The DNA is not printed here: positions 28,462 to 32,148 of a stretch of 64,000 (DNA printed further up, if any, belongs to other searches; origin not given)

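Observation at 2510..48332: Five copies of a GH110-related beta-helix module with a conserved Asp-x22-Asp-Asp cluster, in three export contexts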

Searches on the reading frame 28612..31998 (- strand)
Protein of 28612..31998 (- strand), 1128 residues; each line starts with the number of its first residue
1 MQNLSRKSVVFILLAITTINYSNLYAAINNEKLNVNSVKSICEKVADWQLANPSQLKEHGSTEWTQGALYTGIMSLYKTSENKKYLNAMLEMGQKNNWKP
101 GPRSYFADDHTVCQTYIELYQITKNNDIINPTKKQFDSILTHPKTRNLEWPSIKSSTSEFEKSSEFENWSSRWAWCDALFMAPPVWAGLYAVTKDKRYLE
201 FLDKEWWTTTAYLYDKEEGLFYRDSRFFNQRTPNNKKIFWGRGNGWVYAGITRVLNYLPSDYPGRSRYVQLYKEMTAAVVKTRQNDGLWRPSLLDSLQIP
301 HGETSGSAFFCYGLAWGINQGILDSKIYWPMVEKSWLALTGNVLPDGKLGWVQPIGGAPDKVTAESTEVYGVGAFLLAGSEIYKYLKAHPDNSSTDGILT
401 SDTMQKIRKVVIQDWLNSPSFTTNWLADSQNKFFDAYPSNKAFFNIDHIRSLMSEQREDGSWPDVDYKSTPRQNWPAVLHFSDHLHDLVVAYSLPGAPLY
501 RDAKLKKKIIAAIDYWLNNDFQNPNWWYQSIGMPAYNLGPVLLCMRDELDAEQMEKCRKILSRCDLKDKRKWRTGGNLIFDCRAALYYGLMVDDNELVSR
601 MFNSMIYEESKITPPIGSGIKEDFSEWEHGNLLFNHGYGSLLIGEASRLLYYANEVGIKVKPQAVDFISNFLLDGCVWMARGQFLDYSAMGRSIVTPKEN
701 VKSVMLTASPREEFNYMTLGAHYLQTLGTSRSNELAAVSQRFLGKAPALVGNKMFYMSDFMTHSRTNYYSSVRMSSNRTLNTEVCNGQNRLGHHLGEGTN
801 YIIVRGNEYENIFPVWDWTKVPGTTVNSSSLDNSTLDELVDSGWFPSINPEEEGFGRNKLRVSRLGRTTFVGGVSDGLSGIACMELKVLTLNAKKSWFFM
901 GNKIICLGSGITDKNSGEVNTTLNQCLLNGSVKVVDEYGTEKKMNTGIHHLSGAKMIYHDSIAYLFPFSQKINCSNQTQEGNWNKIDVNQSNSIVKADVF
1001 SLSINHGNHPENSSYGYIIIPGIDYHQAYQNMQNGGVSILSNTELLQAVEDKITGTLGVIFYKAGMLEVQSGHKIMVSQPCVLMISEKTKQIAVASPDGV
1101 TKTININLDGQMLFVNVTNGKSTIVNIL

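Call 13: search_protein_families(library=pfam, proteins=[window:28612-31998:-], max_evalue=0.001)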
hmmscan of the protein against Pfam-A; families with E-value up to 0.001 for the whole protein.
window:28612-31998:- (1128 aa): 4 families
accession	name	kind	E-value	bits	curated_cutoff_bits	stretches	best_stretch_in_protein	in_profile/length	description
PF07470.19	Glyco_hydro_88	-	4e-82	276.5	26.6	1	44-385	4-351/352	Glycosyl Hydrolase Family 88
PF02278.25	Lyase_8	-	9.6e-75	251.8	27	1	752-1024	1-254/254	Polysaccharide lyase family 8, super-sandwich domain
PF08124.17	Lyase_8_N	-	1.5e-28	100.3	24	1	445-700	29-290/323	Polysaccharide lyase family 8, N terminal alpha-helical domain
PF02884.22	Lyase_8_C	-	3.8e-12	46.9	22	1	1038-1098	1-62/69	Polysaccharide lyase family 8, C-terminal beta-sandwich domain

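Call 72: search_protein_families(library=ncbifam, proteins=[window:28612-31998:-], max_evalue=0.01)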
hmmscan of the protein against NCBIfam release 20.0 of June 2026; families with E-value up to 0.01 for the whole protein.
window:28612-31998:- (1128 aa): 3 families
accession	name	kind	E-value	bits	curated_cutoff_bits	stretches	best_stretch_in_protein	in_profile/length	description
NF043001.1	chondaseAC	equivalog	2.4e-105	353.4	1000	2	866-1108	431-674/701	chondroitinase-AC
NF053732.1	HyalteLyHylBENTFA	equivalog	5.2e-45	153.4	1350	2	741-1110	599-962/1000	hyaluronate lyase HylB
NF051900.1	BetGalacBglBAgro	equivalog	3.5e-17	62.4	420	1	171-349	117-291/333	beta-galactosidase BglB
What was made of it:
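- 25467..31998 (-): GH2 (25467..27311), GH27 alpha-galactosidase family (27283..28500) and a GH88-PL8 fusion with a chondroitinase-AC-like lyase part (28612..31998). Calls 13, 72.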
